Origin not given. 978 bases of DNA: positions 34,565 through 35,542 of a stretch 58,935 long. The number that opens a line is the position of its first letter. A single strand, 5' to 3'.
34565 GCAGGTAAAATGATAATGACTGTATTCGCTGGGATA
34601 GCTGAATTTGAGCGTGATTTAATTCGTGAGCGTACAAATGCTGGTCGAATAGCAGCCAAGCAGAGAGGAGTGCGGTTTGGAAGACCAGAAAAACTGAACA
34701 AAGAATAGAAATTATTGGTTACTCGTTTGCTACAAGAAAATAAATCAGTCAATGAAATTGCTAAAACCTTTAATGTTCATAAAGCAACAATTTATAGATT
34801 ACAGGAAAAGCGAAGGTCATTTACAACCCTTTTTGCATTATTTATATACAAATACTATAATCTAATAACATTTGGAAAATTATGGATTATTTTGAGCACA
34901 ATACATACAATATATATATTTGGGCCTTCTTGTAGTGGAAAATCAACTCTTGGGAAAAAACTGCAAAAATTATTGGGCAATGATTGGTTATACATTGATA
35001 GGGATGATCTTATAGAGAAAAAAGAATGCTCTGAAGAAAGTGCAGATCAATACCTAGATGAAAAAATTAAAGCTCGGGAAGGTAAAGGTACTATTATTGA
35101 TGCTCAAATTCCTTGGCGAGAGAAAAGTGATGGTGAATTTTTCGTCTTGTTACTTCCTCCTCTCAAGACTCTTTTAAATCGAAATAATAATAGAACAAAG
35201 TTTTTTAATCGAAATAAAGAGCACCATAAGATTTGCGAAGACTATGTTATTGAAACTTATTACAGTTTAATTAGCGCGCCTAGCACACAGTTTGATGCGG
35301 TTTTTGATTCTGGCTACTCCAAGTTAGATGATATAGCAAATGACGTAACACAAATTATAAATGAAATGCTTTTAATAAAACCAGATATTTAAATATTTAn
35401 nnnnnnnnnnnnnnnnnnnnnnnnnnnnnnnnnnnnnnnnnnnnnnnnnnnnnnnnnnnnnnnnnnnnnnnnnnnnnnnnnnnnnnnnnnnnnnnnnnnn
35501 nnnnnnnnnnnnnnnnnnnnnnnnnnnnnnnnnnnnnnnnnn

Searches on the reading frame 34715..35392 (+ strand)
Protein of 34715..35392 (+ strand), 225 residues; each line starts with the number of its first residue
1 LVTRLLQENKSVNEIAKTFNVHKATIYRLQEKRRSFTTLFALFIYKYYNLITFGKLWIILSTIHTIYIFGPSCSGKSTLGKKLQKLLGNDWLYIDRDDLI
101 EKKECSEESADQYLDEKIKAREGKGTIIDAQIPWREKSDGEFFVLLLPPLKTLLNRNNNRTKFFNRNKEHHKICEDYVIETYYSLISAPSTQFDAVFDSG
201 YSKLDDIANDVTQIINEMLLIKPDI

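Call 63: search_protein_families(library=pfam, proteins=[window:34715-35392:+], max_evalue=0.0001)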
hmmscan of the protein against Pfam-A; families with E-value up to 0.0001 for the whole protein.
window:34715-35392:+ (225 aa): 3 families
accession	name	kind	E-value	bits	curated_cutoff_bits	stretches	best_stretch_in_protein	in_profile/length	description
PF13238.12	AAA_18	-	1.3e-06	29.3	29.4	1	66-125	1-57/128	AAA domain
PF13936.12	HTH_38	-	3.7e-05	23.8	27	1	4-28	15-39/44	Helix-turn-helix domain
PF13521.12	AAA_28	-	7e-05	23.5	27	0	66-121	2-43/164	AAA domain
